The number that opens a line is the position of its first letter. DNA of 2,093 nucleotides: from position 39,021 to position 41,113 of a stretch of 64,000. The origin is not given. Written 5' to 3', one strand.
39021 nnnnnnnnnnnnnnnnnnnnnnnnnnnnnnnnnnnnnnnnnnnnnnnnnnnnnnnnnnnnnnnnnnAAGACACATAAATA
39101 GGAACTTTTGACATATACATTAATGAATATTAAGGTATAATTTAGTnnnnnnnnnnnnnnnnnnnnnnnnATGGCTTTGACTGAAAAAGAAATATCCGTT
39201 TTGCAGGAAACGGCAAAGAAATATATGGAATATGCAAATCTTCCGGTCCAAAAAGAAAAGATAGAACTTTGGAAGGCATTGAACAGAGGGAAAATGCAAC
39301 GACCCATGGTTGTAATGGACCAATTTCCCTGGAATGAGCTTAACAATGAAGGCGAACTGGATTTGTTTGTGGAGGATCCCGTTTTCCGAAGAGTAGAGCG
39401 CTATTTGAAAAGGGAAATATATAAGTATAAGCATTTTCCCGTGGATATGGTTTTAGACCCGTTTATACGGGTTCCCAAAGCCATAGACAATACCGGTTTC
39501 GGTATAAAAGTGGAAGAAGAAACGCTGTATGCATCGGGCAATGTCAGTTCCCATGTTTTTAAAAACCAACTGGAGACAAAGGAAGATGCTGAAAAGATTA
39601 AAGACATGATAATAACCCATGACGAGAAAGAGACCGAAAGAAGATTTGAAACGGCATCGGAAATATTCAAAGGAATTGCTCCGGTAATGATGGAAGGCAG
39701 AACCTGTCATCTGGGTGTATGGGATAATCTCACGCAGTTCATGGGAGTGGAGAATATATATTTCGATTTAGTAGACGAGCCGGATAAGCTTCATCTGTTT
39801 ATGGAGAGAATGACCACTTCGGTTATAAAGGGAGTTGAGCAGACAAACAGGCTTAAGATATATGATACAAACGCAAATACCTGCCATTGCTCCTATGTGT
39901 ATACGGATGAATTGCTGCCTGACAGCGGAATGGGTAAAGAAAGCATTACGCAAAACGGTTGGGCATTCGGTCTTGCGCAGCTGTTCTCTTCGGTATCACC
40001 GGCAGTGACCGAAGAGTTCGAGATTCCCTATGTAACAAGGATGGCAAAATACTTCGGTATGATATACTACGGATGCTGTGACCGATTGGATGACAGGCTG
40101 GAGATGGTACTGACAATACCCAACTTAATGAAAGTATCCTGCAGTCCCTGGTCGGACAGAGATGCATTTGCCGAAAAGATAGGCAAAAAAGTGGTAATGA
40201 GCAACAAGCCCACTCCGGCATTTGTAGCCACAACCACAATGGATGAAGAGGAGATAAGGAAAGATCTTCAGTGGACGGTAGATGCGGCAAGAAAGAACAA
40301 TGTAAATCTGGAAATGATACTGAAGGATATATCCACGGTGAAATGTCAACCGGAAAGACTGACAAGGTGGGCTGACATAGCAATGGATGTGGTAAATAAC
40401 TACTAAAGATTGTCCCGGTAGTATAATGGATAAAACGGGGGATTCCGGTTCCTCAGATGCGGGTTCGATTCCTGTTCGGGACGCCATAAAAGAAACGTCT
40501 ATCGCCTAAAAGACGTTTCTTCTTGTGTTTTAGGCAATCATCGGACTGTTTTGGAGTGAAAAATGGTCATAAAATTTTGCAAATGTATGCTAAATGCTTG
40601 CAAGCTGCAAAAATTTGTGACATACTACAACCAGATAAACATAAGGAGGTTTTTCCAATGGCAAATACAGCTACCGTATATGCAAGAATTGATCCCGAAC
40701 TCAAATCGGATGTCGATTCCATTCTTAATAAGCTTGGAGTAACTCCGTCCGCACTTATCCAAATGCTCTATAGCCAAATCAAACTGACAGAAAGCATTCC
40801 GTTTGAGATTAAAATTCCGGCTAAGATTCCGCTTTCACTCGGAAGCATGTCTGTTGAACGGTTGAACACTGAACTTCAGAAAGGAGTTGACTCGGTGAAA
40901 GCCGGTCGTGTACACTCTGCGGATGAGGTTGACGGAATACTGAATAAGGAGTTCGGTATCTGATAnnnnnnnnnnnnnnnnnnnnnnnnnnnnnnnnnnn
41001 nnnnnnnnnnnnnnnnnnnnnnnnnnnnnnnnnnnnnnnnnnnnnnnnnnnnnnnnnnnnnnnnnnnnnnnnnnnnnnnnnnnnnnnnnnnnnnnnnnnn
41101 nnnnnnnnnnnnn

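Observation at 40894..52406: Reciprocally decayed duplicate copies of a relBE-abiEi module bracket the 10-kb signalling/adhesin cassette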

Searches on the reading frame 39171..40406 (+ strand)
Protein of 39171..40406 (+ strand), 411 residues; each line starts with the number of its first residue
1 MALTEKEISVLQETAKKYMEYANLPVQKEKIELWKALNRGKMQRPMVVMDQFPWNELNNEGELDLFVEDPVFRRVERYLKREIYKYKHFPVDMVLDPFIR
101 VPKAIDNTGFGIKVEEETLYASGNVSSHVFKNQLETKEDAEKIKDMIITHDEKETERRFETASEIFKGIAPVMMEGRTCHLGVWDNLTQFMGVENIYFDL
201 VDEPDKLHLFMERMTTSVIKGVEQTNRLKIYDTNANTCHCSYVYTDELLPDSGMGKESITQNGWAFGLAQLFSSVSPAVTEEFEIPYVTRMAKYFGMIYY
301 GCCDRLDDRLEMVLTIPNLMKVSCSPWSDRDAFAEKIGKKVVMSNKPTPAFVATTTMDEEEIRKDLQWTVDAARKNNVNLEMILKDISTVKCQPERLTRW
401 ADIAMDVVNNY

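Call 33: find_encoding_contigs(protein=window:39171-40406:+, flank=4000, max_places=10)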
Protein window:39171-40406:+ (411 aa): 4 contigs read that carry it; 3 places shown.
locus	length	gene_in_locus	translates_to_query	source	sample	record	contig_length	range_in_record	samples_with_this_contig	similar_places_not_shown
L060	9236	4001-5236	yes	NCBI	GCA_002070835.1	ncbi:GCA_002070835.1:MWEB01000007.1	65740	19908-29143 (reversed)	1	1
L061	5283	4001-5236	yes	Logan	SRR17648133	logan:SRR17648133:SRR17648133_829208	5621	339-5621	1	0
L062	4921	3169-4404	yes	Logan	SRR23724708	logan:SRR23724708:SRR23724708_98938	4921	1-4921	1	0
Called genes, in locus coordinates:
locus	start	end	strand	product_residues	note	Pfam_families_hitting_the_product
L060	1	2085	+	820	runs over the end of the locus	PF09972:DUF2207, PF20990:DUF2207_C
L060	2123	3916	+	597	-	PF07881:Fucose_iso_N1, PF07882:Fucose_iso_N2, PF02952:Fucose_iso_C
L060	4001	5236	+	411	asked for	-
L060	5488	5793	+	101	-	PF04221:RelB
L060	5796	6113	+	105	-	PF05016:ParE_toxin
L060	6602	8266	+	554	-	PF16927:HisKA_7TM (weak)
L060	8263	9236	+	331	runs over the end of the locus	-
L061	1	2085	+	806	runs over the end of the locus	?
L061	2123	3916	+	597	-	PF07881:Fucose_iso_N1, PF07882:Fucose_iso_N2, PF02952:Fucose_iso_C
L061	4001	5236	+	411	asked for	-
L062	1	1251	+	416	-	?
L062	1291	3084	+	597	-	PF07881:Fucose_iso_N1, PF07882:Fucose_iso_N2, PF02952:Fucose_iso_C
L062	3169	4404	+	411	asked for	-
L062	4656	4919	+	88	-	?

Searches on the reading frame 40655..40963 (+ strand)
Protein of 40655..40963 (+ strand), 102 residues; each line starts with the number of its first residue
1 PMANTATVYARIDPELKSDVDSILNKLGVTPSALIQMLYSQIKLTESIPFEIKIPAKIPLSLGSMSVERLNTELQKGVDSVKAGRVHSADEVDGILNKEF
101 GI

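Call 6: search_protein_families(library=pfam, proteins=[window:40655-40963:+], max_evalue=0.01)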
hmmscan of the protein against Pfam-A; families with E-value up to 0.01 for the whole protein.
window:40655-40963:+ (102 aa): 1 family
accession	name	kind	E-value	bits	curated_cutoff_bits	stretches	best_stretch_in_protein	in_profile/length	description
PF04221.18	RelB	-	3.6e-11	43.3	22.4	1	6-70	2-66/82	RelB antitoxin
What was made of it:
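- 40658..40963 (+): relB/dinJ antitoxin gene, intact (101 aa). Pfam RelB 43.3 bits vs cut-off 22.4 (call 6).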

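Call 9: find_encoding_contigs(protein=window:40658-40963:+, flank=6000, max_places=10)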
Protein window:40658-40963:+ (101 aa): 23 contigs read that carry it; 9 places shown.
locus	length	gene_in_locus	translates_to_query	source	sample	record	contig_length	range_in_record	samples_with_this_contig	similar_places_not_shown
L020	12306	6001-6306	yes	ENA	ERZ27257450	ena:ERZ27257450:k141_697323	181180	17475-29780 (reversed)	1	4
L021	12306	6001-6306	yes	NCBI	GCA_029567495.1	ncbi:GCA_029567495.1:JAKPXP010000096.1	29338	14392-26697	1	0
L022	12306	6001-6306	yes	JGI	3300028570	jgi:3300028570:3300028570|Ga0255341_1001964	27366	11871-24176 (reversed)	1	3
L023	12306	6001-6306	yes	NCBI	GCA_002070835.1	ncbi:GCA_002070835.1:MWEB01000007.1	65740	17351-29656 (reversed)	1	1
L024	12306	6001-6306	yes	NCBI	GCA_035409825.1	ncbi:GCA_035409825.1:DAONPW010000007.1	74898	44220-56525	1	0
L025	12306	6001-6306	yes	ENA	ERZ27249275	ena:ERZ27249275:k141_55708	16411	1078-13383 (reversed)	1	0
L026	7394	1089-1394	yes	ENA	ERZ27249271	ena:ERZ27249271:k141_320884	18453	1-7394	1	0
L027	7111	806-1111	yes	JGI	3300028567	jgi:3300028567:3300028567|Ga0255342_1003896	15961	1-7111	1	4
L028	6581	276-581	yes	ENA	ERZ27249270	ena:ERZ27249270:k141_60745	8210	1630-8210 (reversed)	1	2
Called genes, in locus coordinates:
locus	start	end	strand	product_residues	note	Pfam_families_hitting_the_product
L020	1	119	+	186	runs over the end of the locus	PF04011:LemA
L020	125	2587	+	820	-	PF09972:DUF2207, PF20990:DUF2207_C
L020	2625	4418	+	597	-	PF07881:Fucose_iso_N1, PF07882:Fucose_iso_N2, PF02952:Fucose_iso_C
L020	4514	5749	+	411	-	-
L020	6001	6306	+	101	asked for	PF04221:RelB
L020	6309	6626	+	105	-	PF05016:ParE_toxin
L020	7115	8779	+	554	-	PF16927:HisKA_7TM (weak)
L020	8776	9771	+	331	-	-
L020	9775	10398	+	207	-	PF00072:Response_reg, PF00196:GerE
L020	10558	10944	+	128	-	-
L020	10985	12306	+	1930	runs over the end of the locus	PF18998:Flg_new_2, PF00449:Urease_alpha (faint), PF09479:Flg_new (weak), PF02368:Big_2, PF21461:HL_N-beta (faint), PF00395:SLH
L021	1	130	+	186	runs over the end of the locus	PF04011:LemA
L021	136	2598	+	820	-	PF09972:DUF2207, PF20990:DUF2207_C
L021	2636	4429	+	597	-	PF07881:Fucose_iso_N1, PF07882:Fucose_iso_N2, PF02952:Fucose_iso_C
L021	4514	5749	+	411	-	-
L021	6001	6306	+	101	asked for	PF04221:RelB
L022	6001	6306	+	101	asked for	PF04221:RelB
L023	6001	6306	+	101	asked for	PF04221:RelB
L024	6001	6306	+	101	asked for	PF04221:RelB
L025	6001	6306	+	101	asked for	PF04221:RelB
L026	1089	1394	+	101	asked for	PF04221:RelB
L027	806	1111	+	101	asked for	PF04221:RelB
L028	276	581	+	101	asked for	PF04221:RelB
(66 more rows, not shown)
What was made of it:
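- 40658..40963 (+): The exact protein occurs on 23 contigs read, all with the same layout (call 9).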

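Call 49: search_protein_families(library=ncbifam, proteins=[window:40658-40963:+], max_evalue=0.001)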
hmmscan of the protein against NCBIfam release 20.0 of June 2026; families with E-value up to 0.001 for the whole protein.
window:40658-40963:+ (101 aa): 3 families
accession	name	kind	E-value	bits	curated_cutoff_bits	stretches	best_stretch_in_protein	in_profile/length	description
TIGR02384.1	RelB_DinJ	subfamily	2.4e-13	50.1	45.65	1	1-81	1-79/85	type II toxin-antitoxin system RelB/DinJ family antitoxin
NF050811.1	RelB_ParD_antitoxin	subfamily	6.1e-07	29.6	60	1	10-91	2-78/83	type II toxin-antitoxin system RelB/ParD family antitoxin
NF008412.0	PRK11235.1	equivalog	1.7e-05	24.9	96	1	5-50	2-47/80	type II toxin-antitoxin system RelB/DinJ family antitoxin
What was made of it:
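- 40658..40963 (+): NCBIfam TIGR02384 50.1 vs 45.65 (call 49).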
